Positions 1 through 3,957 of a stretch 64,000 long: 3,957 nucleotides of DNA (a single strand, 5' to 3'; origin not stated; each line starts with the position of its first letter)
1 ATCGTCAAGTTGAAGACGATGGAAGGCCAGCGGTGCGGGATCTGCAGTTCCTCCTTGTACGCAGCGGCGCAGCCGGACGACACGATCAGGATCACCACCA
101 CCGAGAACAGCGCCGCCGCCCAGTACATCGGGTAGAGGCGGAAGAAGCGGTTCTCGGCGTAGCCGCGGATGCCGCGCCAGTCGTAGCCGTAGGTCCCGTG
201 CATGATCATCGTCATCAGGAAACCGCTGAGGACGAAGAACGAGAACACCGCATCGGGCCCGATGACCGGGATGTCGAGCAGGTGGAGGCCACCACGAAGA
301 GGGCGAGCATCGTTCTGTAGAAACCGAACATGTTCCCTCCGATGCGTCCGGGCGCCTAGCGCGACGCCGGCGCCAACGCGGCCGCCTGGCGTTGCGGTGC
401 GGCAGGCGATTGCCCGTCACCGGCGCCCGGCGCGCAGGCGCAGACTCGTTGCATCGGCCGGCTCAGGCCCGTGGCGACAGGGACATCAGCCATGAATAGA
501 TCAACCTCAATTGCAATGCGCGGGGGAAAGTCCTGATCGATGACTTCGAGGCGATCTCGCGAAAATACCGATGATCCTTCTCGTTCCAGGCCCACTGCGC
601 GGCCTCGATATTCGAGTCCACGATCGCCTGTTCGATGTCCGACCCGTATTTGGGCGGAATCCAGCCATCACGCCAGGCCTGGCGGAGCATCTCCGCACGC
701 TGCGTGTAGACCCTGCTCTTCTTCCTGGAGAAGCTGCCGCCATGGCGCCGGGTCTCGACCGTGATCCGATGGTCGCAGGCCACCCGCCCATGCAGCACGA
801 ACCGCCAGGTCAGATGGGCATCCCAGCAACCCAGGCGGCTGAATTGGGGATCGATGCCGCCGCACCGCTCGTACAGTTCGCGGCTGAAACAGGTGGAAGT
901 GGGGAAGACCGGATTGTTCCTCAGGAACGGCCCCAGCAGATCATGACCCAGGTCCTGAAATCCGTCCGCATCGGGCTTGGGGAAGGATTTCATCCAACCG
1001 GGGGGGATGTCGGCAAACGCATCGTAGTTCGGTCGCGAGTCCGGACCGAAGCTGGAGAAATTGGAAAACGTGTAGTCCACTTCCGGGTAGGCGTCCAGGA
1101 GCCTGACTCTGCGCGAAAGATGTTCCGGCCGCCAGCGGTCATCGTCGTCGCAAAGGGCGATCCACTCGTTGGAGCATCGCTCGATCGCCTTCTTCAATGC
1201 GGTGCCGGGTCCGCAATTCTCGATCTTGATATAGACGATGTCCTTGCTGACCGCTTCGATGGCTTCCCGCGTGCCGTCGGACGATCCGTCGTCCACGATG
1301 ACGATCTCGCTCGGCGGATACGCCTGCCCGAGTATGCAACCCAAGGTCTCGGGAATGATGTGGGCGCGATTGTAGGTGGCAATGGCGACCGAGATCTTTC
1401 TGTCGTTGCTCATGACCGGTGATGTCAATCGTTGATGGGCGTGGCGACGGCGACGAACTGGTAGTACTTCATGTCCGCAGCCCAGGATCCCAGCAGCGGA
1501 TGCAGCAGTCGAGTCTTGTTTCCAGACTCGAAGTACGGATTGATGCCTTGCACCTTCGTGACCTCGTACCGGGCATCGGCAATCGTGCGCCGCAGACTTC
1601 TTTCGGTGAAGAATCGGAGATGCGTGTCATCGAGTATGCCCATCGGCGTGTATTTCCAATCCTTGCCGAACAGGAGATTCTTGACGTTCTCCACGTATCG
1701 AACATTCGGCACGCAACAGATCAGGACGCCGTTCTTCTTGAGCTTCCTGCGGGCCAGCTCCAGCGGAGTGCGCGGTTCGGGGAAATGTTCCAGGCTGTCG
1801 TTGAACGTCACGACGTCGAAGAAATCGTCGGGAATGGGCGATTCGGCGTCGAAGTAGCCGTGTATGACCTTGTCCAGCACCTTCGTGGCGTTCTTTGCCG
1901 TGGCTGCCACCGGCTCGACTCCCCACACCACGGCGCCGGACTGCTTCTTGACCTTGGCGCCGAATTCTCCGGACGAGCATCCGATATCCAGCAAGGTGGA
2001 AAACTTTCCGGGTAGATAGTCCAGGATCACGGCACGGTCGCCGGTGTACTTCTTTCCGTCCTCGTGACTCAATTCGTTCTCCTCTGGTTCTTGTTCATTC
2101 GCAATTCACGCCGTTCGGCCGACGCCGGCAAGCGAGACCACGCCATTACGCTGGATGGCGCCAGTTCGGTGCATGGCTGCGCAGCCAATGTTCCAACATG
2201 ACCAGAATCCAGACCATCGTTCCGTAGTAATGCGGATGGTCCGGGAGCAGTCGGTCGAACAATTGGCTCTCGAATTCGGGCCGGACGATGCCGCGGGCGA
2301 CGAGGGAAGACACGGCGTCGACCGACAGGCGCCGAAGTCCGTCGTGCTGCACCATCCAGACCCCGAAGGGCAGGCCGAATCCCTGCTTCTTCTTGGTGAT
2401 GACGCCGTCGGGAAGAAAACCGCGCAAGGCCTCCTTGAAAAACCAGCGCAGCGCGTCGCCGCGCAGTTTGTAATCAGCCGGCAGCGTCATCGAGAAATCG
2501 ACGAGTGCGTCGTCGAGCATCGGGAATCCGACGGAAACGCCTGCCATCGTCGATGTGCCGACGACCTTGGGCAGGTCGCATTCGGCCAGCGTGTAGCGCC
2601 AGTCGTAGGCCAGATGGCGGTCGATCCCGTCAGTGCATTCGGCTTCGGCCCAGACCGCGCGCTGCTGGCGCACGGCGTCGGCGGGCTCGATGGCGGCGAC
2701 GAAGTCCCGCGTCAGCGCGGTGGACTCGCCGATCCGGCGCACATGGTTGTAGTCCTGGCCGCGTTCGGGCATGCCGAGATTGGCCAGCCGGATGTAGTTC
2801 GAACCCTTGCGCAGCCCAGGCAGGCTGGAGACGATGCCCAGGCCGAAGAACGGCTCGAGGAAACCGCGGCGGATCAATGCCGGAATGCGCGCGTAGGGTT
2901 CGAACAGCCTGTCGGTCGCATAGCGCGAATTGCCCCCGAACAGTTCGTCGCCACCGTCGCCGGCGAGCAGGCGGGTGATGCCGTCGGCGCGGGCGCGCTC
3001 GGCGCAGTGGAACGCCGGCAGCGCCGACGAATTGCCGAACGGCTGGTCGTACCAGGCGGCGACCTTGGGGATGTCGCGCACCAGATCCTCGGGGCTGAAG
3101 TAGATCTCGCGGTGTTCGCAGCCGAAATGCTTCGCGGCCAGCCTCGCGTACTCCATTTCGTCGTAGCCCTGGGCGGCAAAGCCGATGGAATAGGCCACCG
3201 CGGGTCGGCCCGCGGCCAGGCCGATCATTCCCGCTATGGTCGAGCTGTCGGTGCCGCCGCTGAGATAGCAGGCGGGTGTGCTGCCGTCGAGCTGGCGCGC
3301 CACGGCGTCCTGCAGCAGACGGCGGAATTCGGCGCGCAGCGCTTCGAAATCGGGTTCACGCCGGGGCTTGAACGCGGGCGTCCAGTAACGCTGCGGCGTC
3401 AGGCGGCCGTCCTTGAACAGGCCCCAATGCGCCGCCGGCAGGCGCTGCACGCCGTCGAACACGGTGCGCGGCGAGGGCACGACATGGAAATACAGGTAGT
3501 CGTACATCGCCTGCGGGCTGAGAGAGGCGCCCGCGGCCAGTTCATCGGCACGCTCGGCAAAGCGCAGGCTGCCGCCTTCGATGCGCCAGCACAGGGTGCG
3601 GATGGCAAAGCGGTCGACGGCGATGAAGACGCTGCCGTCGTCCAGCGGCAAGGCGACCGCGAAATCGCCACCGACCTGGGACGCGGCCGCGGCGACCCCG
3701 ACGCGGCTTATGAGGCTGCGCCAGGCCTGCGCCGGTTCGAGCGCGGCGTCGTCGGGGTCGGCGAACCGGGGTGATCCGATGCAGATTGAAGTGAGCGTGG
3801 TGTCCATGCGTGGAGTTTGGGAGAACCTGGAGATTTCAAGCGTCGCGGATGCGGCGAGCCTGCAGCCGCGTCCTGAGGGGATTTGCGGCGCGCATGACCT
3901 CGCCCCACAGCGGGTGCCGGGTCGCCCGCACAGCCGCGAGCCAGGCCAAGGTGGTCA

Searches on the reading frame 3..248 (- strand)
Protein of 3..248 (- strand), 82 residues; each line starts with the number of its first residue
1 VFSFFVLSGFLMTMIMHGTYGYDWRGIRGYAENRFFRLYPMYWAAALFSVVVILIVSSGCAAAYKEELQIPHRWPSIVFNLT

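Call 10: search_protein_families(library=ncbifam, proteins=[window:3-248:-], max_evalue=0.00001)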
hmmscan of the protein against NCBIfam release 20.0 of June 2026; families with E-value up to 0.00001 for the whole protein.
window:3-248:- (82 aa): 0 families

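Call 12: search_protein_families(library=pfam, proteins=[window:3-248:-], max_evalue=0.001)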
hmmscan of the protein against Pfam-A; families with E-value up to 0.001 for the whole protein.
window:3-248:- (82 aa): 1 family
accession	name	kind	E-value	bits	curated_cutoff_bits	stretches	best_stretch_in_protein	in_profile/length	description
PF01757.29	Acyl_transf_3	-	4.2e-07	29.8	31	1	4-56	51-97/326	Acyltransferase domain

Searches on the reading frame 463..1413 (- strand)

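Call 10: search_protein_families(library=ncbifam, proteins=[window:463-1413:-], max_evalue=0.00001)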
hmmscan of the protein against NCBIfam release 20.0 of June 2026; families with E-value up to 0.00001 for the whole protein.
window:463-1413:- (316 aa): 13 families
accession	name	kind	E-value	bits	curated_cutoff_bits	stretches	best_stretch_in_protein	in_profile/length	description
NF041875.1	EPS_EpsD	equivalog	3.3e-18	66.2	370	1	7-106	1-104/325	exopolysaccharide biosynthesis glycosyltransferase EpsD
NF047683.1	TeichurnBiosyTuaG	equivalog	6.2e-18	65.4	400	1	3-120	4-124/252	teichuronic acid biosynthesis protein TuaG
TIGR03937.1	PgaC_IcaA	equivalog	6.5e-13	48.4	422.3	1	4-91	44-135/407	poly-beta-1,6-N-acetyl-D-glucosamine synthase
NF007482.0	PRK10073.1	equivalog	4.6e-11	42.3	423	1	1-101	2-105/334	glycosyltransferase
NF050050.1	ProtGlycPglI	equivalog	6.9e-11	42.1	500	1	6-103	3-105/306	GalNAc(5)-diNAcBac-PP-undecaprenol beta-1,3-glucosyltransferase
NF038302.1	EPS_HpsE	equivalog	7.3e-10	38.3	300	1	6-112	2-117/307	hormogonium polysaccharide biosynthesis glycosyltransferase HpsE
NF053739.1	GlytfEpsEBac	equivalog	8e-10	38.1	450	1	6-114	2-115/265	glycosyltransferase EpsE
TIGR04440.1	glyco_TIGR04440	domain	8.5e-09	35.5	70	1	7-122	2-122/215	TIGR00180 family glycosyltransferase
NF007453.0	PRK10018.1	equivalog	9.6e-09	35.3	382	1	3-101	4-106/280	colanic acid biosynthesis glycosyltransferase WcaA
NF038299.1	EPS_HpsN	equivalog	1.2e-08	34.3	425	1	6-112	2-112/317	hormogonium polysaccharide biosynthesis glycosyltransferase HpsN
TIGR04017.1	WcaA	equivalog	1.5e-08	34.6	495.75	1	5-100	5-104/279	colanic acid biosynthesis glycosyltransferase WcaA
TIGR03965.1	mycofact_glyco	equivalog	2e-07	30.3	280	1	4-103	73-176/467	mycofactocin biosynthesis glycosyltransferase MftF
TIGR04283.1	glyco_like_mftF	equivalog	7.7e-07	28.9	182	0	7-94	1-85/221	TIGR04283 family arsenosugar biosynthesis glycosyltransferase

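Call 68: search_protein_families(library=pfam, proteins=[window:463-1413:-], max_evalue=0.5)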
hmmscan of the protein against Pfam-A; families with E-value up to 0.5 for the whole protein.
window:463-1413:- (316 aa): 4 families
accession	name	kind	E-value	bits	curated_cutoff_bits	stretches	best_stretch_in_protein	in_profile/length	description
PF00535.33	Glycos_transf_2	-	3.2e-27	96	23.3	1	8-123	1-120/168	Glycosyl transferase family 2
PF13641.12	Glyco_tranf_2_3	-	3.3e-14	53.9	27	1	7-106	3-111/230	Glycosyltransferase like family 2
PF10111.15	Glyco_tranf_2_2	-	8.5e-05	22.6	27.3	1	15-105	10-105/276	Glycosyltransferase like family 2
PF13704.12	Glyco_tranf_2_4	-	0.00024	22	27.5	1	15-91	2-81/98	Glycosyl transferase family 2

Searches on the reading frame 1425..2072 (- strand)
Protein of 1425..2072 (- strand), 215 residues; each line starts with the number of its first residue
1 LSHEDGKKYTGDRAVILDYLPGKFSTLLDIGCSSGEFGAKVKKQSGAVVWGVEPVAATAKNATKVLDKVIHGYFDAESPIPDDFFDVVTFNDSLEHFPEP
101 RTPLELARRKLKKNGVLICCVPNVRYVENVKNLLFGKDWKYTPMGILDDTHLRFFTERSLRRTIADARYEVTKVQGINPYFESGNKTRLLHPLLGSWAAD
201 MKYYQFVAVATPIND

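Call 10: search_protein_families(library=ncbifam, proteins=[window:1425-2072:-], max_evalue=0.00001)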
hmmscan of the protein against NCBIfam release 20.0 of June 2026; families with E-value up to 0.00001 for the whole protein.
window:1425-2072:- (215 aa): 2 families
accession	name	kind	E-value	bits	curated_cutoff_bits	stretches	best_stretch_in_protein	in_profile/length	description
NF045667.1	MTase_DVU1556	equivalog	1.7e-08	34.2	155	1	25-119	24-119/213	DVU_1556 family methyltransferase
TIGR01983.1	UbiG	equivalog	9.3e-07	28.4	102.95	1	26-178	52-209/228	bifunctional 2-polyprenyl-6-hydroxyphenol methylase/3-demethylubiquinol 3-O-methyltransferase UbiG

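Call 12: search_protein_families(library=pfam, proteins=[window:1425-2072:-], max_evalue=0.001)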
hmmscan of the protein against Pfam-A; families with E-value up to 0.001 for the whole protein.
window:1425-2072:- (215 aa): 6 families
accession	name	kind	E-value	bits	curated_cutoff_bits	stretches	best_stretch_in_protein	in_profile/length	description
PF13489.12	Methyltransf_23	-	1.7e-19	70.6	27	1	22-173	21-163/164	Methyltransferase domain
PF08241.18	Methyltransf_11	-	1.1e-12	48.8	21.2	1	28-119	1-95/95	Methyltransferase domain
PF08242.18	Methyltransf_12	-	2.4e-08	35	30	1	28-117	1-98/98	Methyltransferase domain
PF13847.12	Methyltransf_31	-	3.6e-08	33.6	27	1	26-123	6-113/145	Methyltransferase domain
PF13649.12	Methyltransf_25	-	7.7e-08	33.4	27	1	28-115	2-97/97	Methyltransferase domain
PF07021.18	MetW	-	0.00039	20.5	21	1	14-126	5-114/193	Methionine biosynthesis protein MetW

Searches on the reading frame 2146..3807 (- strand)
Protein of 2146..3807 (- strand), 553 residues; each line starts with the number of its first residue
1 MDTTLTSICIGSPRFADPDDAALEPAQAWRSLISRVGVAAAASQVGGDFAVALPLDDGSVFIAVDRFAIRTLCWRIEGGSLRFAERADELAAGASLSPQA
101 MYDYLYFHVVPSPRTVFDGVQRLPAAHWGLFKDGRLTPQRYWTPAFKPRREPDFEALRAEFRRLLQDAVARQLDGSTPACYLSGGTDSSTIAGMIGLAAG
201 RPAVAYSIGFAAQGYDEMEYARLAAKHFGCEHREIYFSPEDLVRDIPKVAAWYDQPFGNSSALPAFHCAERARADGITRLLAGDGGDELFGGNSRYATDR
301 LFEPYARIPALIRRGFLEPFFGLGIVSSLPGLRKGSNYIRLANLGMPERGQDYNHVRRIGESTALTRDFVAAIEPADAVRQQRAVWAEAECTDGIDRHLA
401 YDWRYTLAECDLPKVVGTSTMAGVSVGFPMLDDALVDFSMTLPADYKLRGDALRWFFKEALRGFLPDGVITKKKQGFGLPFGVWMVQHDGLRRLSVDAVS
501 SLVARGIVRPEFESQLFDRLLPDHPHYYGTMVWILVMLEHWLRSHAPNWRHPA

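Call 10: search_protein_families(library=ncbifam, proteins=[window:2146-3807:-], max_evalue=0.00001)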
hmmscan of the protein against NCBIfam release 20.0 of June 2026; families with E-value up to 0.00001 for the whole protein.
window:2146-3807:- (553 aa): 6 families
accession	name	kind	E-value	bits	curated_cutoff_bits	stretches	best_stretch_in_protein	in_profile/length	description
TIGR03108.1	eps_aminotran_1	hypoth_equivalog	1.8e-63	215.2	816.9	1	44-544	118-627/628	XrtA/PEP-CTERM system amidotransferase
TIGR01536.1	asn_synth_AEB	equivalog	9e-57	193.2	267.1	1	35-477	111-517/517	asparagine synthase (glutamine-hydrolyzing)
TIGR03104.1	trio_amidotrans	equivalog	1.1e-47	162.6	570.1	2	43-297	117-384/589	N-acetylglutaminylglutamine amidotransferase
NF033535.1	lass_lactam_cya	exception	3.3e-23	82.1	525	2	44-289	118-375/668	lasso peptide isopeptide bond-forming cyclase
NF006949.0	PRK09431.1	equivalog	1.6e-20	73.1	499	1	119-293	171-358/554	asparagine synthase B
NF033561.1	macrolact_Ik_Al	subfamily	4.3e-18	65.2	300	1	112-294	150-335/561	albusnodin/ikarugamycin family macrolactam cyclase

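Call 68: search_protein_families(library=pfam, proteins=[window:2146-3807:-], max_evalue=0.5)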
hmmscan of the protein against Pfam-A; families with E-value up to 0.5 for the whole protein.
window:2146-3807:- (553 aa): 3 families
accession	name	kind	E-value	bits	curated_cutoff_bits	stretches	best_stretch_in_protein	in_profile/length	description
PF00733.27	Asn_synthase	-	1.4e-70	239.2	21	1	160-543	1-354/354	Asparagine synthase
PF13537.11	GATase_7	-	0.029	14.8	25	1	37-90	66-121/123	Glutamine amidotransferase domain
PF13522.11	GATase_6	-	0.15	12.5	27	1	32-84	76-128/130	Glutamine amidotransferase domain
